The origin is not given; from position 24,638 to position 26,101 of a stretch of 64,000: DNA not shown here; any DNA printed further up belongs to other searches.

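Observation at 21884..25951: A COG0402-type deaminase translationally coupled to the archaeal riboflavin-pathway reductase and CofG/CofH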

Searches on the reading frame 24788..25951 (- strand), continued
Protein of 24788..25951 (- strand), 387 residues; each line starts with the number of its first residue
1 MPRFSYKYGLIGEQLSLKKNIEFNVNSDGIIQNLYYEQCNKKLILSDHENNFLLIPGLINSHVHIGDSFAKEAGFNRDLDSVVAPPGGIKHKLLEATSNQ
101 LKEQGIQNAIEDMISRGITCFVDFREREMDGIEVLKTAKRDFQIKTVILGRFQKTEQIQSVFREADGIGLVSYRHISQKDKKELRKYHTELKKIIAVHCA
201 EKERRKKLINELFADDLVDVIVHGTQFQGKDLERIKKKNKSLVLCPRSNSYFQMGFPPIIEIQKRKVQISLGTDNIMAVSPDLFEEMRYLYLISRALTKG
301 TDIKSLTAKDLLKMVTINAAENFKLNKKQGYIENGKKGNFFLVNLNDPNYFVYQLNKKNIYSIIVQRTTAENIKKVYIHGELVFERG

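Call 62: fold_search(model_id=the predicted structure, library=pdb)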
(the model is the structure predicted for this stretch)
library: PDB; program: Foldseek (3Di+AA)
matches with E <= 10: 1615; with E <= 0.001: 349
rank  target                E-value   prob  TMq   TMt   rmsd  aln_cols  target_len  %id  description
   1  3lnp                  2.2e-24  1.00  0.84  0.75   3.5       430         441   19  Crystal Structure of Amidohydrolase family Protein OLEI01672_1_465 from Oleispira antarctica (released 2010-02-16)
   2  4dzh                  9.2e-24  1.00  0.84  0.75   3.5       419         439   17  Crystal structure of an adenosine deaminase from xanthomonas campestris (target nysgrc-200456) with bound zn (released 2012-03-21)
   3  4dyk_A                2.0e-23  1.00  0.83  0.74   3.7       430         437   18  Crystal structure of an adenosine deaminase from pseudomonas aeruginosa pao1 (target nysgrc-200449) with bound zn (released 2012-03-14)
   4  4v1x_E                3.2e-23  1.00  0.87  0.72   3.2       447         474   18  The structure of the hexameric atrazine chlorohydrolase, AtzA (released 2015-03-11)
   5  4gbd_A                3.8e-23  1.00  0.85  0.76   3.0       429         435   19  Crystal Structure Of Adenosine Deaminase From Pseudomonas Aeruginosa Pao1 with bound Zn and methylthio-coformycin (released 2013-06-12)
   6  4v1x_B                5.2e-23  1.00  0.87  0.72   3.1       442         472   17  The structure of the hexameric atrazine chlorohydrolase, AtzA (released 2015-03-11)
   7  4v1x_A                5.5e-23  1.00  0.87  0.72   3.1       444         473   18  The structure of the hexameric atrazine chlorohydrolase, AtzA (released 2015-03-11)
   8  4gbd_B                7.4e-23  1.00  0.86  0.77   3.1       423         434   19  Crystal Structure Of Adenosine Deaminase From Pseudomonas Aeruginosa Pao1 with bound Zn and methylthio-coformycin (released 2013-06-12)
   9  4aql                  2.2e-22  1.00  0.80  0.71   4.7       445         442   17  HUMAN GUANINE DEAMINASE IN COMPLEX WITH VALACYCLOVIR (released 2012-05-02)
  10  3ls9_A                3.7e-22  1.00  0.82  0.71   4.2       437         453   13  Crystal structure of atrazine chlorohydrolase TrzN from Arthrobacter aurescens TC1 complexed with zinc (released 2010-07-21)
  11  5hmf_B                8.1e-22  1.00  0.83  0.71   4.0       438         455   14  Crystal structure of triazine hydrolase variant (P214T/Y215H/E241Q) (released 2016-11-02)
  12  4f0s                  1.1e-21  1.00  0.82  0.74   3.8       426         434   18  Crystal structure of an adenosine deaminase homolog from Chromobacterium violaceum (target NYSGRC-019589) with bound ino (released 2012-06-06)
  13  1p1m                  1.2e-21  1.00  0.85  0.81   2.9       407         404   18  Structure of Thermotoga maritima amidohydrolase TM0936 bound to Ni and methionine (released 2003-04-29)
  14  2uz9                  2.0e-21  1.00  0.78  0.69   5.0       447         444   16  Human guanine deaminase (guaD) in complex with zinc and its product Xanthine. (released 2007-05-08)
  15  5hme_B                2.2e-21  1.00  0.84  0.73   3.9       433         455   14  Crystal structure of Triazine Hydrolase variant (P214T/Y215H) (released 2016-11-02)
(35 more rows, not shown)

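Call 68: search_protein_families(library=ncbifam, proteins=[L007:4291-4782:+, L012:2-733:+, L021:2603-3307:+, L016:5167-5721:+, L016:7156-8436:+, L016:9046-9501:+, L017:4969-5835:+, L001:3711-4880:+, L001:10113-12017:-, L022:1105-2325:+], max_evalue=1e-8)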
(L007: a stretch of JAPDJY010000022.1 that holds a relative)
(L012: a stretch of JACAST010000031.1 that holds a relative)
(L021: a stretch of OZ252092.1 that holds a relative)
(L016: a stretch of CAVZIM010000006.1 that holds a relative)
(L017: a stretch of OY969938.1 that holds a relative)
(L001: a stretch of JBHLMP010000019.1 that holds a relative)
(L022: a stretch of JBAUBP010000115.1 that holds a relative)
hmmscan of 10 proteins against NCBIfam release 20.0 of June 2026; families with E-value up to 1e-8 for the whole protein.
L007:4291-4782:+ (163 aa): 2 families
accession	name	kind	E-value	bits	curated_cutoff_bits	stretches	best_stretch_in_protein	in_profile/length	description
TIGR01506.1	ribC_arch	equivalog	2.1e-67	225.8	100.55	1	11-161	1-151/151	riboflavin synthase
TIGR00114.1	lumazine-synth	equivalog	3.8e-09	36.7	84.6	1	22-103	16-100/138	6,7-dimethyl-8-ribityllumazine synthase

L012:2-733:+ (243 aa): 4 families
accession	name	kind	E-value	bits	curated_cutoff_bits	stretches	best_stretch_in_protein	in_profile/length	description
TIGR01588.1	citE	equivalog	3.4e-52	177.3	443.4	1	5-240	43-279/288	citrate (pro-3S)-lyase subunit beta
NF038242.1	RipC_Ccl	equivalog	3.8e-36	125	375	1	4-242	40-266/268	itaconate degradation C-C-lyase RipC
NF041626.1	malyCoAlyase_Halo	equivalog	1.2e-17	63.9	500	1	40-236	96-305/340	L-malyl-CoA/beta-methylmalyl-CoA lyase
NF041315.1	malate_syn_AceB_Halo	equivalog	7.2e-10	38.1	780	1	38-199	102-272/429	malate synthase AceB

L021:2603-3307:+ (234 aa): 1 family
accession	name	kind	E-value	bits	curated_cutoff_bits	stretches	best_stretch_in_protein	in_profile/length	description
NF040959.1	MamA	equivalog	3e-17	62.8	200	1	13-170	46-203/204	magnetosome protein MamA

L016:5167-5721:+ (184 aa): 2 families
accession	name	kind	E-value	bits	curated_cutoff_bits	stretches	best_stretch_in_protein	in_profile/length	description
NF003671.0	PRK05294.1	equivalog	4.3e-48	163.7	599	1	1-181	882-1058/1058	carbamoyl-phosphate synthase large subunit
TIGR01369.1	CPSaseII_lrg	equivalog_domain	6.1e-36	123.4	1027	1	1-163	887-1051/1052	carbamoyl-phosphate synthase (glutamine-hydrolyzing) large subunit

L016:7156-8436:+ (426 aa): 2 families
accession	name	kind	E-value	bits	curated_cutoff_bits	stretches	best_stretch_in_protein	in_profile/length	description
TIGR00414.1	serS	equivalog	9.7e-149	495.9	301.65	1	1-418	1-418/418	serine--tRNA ligase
TIGR00418.1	thrS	equivalog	1.5e-09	37.3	383.65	1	140-318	172-348/565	threonine--tRNA ligase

L016:9046-9501:+ (151 aa): 2 families
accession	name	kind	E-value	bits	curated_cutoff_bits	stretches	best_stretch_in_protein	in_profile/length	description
NF012000.0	PRK15456.1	equivalog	2.9e-09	37.1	189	1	4-148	1-141/142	universal stress protein UspG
NF011581.0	PRK15005.1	equivalog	4.1e-09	36.8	166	1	5-148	2-143/144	universal stress protein UspF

L017:4969-5835:+ (288 aa): 13 families
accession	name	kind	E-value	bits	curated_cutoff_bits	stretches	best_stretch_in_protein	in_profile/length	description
NF040932.1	ABC_arch_GlcU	equivalog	4.5e-35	121.6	340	1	26-282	7-265/272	glucose ABC transporter permease GlcU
NF008231.0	PRK10998.1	equivalog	4.8e-24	85.4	261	1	75-288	77-296/296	maltose ABC transporter permease MalG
TIGR01581.1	Mo_ABC_porter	hypoth_equivalog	2.2e-17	63.3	210.3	1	68-264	8-219/225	ABC transporter permease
NF008210.0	PRK10973.1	equivalog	2.9e-17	63.3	297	1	29-282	17-277/281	sn-glycerol-3-phosphate ABC transporter permease UgpE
NF007047.0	PRK09500.1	equivalog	1.2e-16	61.1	326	1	27-264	10-239/257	spermidine/putrescine ABC transporter permease PotC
TIGR02141.1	modB_ABC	equivalog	4.4e-14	52.6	182.6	1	86-269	3-198/208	molybdate ABC transporter permease subunit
NF040839.1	tungstate_WtpB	equivalog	8e-13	48.6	340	1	61-270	24-241/251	tungstate ABC transporter permease WtpB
NF007044.0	PRK09497.1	equivalog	2.2e-12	47.1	348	0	134-272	133-271/285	spermidine/putrescine ABC transporter permease PotB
NF011624.0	PRK15050.1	equivalog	3.7e-12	46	247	1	17-267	20-273/297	2-aminoethylphosphonate ABC transporter permease subunit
NF006939.0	PRK09421.1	equivalog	3.4e-10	39.7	262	1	83-276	12-223/230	molybdate ABC transporter permease subunit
NF007889.0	PRK10592.1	equivalog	3.6e-09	36.6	476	1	26-260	14-247/281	putrescine ABC transporter permease PotI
NF043074.1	MMSYN1_0196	equivalog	7.1e-09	35.4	350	1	19-269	10-256/277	spermidine/putrescine ABC transporter permease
TIGR03226.1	PhnU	equivalog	8.6e-09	35.3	283.45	0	20-263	41-290/311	2-aminoethylphosphonate ABC transporter permease subunit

L001:3711-4880:+ (389 aa): 0 families

L001:10113-12017:- (634 aa): 5 families
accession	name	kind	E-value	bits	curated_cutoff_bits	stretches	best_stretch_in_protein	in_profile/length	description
NF040817.1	GdhA_Arch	equivalog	2.4e-26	92.9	750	1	75-304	47-272/419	glutamate dehydrogenase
NF041398.1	GluDhGdhB_Halo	equivalog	1.2e-25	90.3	620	1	87-414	55-343/410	glutamate dehydrogenase GdhB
NF035922.1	Trp_DH_ScyB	equivalog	2.7e-19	69.4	600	1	80-268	22-193/346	tryptophan dehydrogenase ScyB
NF041552.1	TF_PrdR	equivalog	2e-10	39.6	795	1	505-623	4-125/577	sigma-54 dependent transcriptional regulator PrdR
NF006929.0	PRK09414.1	equivalog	2.2e-09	36.8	536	0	71-414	65-377/445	NADP-specific glutamate dehydrogenase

L022:1105-2325:+ (406 aa): 16 families
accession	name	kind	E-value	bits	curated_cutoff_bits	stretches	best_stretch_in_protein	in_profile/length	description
NF006687.0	PRK09234.1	equivalog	2.9e-141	472.3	1018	1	14-403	13-410/849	bifunctional FO biosynthesis protein CofGH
TIGR03550.1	F420_cofG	equivalog_domain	1.4e-137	458.2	213.35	1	68-391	1-321/322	7,8-didemethyl-8-hydroxy-5-deazariboflavin synthase CofG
NF004884.0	PRK06245.1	equivalog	2.5e-133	444.2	209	1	60-399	4-336/340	7,8-didemethyl-8-hydroxy-5-deazariboflavin synthase subunit CofG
NF005609.0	PRK07360.1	equivalog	2.3e-31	108.9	426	2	16-133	5-123/374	7,8-didemethyl-8-hydroxy-5-deazariboflavin synthase subunit CofH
TIGR03551.1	F420_cofH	equivalog_domain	1.8e-29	102.6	374.1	1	34-368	3-338/345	5-amino-6-(D-ribitylamino)uracil--L-tyrosine 4-hydroxyphenyl transferase CofH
TIGR03699.1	menaquin_MqnC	equivalog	2.4e-27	95.7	428.1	2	34-131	5-101/342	cyclic dehypoxanthinyl futalosine synthase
TIGR00423.1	TIGR00423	subfamily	8.3e-25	87.7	260.25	1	67-364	1-299/310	CofH family radical SAM protein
TIGR03957.1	rSAM_HmdB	equivalog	3.8e-22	78.9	320.9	1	34-329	3-276/317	5,10-methenyltetrahydromethanopterin hydrogenase cofactor biosynthesis protein HmdB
TIGR03700.1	mena_SCO4494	equivalog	8.9e-22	77.5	434.55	1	23-134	2-111/351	aminofutalosine synthase MqnE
TIGR00433.2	bioB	equivalog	2.4e-19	69.7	225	1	33-303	4-251/307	biotin synthase BioB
TIGR03910.1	pyrrolys_PylB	equivalog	9.7e-19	67.5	348.2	1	17-304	3-269/347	methylornithine synthase PylB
NF006276.0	PRK08444.1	equivalog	1.7e-15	56.9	560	1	21-131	2-109/353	aminofutalosine synthase MqnE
TIGR02351.2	thiH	equivalog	1.1e-13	51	380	1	14-266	21-251/364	2-iminoacetate synthase ThiH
TIGR03956.1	rSAM_HydE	equivalog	7.7e-13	48.4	254.6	1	33-303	12-259/340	[FeFe] hydrogenase H-cluster radical SAM maturase HydE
NF006277.0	PRK08445.1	equivalog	8.1e-12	44.6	576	1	34-312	6-280/348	dehypoxanthine futalosine cyclase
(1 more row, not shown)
